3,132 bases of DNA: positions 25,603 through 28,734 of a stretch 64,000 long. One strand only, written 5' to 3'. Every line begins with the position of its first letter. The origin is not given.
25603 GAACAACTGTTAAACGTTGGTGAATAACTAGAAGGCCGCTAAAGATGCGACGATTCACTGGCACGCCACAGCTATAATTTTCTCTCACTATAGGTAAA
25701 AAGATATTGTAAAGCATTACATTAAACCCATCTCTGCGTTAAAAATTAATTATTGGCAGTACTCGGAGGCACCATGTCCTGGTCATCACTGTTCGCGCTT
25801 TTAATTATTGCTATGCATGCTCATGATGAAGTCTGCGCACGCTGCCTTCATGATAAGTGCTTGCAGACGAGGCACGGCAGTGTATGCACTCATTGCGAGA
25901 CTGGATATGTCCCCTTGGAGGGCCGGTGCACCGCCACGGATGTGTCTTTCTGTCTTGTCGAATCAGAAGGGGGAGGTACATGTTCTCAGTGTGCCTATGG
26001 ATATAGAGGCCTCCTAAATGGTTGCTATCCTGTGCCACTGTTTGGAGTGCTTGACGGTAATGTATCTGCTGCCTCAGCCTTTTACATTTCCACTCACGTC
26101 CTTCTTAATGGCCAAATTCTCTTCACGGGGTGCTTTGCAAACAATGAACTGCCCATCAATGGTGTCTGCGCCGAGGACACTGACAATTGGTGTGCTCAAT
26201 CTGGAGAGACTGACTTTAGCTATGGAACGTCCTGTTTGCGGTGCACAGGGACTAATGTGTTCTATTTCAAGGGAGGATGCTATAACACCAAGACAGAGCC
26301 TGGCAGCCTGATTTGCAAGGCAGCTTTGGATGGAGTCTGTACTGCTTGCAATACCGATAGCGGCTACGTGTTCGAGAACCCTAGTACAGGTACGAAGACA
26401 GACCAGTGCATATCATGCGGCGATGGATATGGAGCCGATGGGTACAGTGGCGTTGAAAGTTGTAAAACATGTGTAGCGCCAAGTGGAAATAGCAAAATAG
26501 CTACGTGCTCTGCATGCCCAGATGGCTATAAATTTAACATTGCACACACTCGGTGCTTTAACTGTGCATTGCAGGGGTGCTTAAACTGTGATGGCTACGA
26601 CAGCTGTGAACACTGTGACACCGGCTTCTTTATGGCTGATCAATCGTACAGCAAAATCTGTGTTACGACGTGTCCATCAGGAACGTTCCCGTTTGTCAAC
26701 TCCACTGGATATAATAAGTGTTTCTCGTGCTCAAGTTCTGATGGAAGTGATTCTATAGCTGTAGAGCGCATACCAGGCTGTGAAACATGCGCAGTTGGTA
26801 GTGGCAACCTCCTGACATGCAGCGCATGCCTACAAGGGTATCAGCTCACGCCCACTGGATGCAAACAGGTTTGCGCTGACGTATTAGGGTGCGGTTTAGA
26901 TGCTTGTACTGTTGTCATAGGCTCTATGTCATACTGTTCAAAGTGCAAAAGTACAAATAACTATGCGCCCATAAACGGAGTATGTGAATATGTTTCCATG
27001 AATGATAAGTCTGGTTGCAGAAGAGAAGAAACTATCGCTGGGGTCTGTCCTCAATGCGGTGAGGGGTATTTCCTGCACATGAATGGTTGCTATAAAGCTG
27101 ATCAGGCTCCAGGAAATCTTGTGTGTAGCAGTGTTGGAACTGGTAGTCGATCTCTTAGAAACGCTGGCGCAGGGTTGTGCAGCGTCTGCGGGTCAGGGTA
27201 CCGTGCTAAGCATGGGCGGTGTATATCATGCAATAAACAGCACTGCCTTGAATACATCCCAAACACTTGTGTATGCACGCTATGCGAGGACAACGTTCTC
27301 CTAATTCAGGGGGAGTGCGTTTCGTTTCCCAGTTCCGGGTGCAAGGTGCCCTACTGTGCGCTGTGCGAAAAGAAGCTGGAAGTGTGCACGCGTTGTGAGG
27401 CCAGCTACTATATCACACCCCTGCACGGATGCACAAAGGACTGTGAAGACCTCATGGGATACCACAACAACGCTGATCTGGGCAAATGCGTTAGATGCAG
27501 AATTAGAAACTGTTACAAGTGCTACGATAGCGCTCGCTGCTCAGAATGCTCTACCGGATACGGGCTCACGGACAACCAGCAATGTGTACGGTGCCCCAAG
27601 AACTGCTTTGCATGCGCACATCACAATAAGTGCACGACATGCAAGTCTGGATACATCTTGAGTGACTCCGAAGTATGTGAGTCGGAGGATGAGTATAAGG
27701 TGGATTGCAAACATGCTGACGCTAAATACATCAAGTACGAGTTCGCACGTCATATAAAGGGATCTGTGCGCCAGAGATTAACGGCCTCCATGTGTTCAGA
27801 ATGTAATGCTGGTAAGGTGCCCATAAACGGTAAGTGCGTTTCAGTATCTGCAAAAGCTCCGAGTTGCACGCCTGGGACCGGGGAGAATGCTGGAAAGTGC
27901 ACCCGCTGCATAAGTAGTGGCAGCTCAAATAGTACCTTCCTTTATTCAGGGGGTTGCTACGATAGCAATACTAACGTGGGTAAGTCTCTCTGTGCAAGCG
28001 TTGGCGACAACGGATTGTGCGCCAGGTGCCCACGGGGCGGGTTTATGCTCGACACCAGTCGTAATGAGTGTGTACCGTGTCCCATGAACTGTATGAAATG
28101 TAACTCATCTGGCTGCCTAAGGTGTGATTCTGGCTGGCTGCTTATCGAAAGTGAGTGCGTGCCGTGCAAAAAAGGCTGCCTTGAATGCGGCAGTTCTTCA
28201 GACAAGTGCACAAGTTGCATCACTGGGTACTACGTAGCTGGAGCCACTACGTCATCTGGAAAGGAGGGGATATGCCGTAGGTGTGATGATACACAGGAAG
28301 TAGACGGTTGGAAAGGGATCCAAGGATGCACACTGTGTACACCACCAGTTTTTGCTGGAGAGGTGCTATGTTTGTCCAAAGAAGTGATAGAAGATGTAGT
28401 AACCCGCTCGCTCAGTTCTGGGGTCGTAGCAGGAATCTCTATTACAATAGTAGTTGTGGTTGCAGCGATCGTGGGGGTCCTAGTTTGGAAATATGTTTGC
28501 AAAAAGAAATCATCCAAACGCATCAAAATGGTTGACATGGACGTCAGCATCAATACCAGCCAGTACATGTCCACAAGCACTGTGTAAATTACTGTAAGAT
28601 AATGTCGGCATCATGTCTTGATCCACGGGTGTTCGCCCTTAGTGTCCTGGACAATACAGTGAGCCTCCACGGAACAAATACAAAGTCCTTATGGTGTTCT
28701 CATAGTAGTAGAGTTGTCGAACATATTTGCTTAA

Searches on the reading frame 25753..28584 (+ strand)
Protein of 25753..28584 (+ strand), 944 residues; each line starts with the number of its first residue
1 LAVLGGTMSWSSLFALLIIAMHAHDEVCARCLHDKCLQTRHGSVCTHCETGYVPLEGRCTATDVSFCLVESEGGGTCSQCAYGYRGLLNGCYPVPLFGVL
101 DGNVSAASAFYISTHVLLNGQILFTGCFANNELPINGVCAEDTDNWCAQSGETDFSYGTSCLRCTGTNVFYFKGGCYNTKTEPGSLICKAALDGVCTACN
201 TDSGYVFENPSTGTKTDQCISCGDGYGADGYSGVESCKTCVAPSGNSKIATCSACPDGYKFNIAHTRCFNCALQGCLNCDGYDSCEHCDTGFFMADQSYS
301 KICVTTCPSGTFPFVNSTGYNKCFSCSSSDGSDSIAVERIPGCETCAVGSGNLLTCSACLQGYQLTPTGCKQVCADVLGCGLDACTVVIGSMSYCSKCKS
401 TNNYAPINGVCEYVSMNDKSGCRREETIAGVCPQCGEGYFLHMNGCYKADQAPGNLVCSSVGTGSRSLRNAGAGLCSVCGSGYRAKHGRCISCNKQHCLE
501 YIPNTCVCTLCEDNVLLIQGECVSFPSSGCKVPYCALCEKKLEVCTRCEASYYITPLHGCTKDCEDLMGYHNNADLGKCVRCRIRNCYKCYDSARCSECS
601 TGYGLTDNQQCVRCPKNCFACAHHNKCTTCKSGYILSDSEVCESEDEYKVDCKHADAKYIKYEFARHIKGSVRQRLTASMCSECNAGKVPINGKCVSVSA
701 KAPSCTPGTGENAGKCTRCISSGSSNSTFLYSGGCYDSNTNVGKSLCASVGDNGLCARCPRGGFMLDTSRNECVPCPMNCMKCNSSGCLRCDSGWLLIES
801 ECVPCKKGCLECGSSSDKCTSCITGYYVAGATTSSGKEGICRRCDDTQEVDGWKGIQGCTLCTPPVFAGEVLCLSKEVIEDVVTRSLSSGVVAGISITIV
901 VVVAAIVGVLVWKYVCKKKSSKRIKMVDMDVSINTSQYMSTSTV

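Call 39: search_protein_families(library=pfam, proteins=[window:25753-28584:+], max_evalue=0.001)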
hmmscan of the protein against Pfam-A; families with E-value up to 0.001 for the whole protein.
window:25753-28584:+ (944 aa): 2 families
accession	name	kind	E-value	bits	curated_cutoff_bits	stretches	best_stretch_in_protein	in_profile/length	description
PF03302.18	VSP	-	1.9e-56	192.1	31.4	3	527-919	20-396/397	Giardia variant-specific surface protein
PF09132.16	BmKX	-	0.00014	22.3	24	1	690-719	1-29/30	BmKX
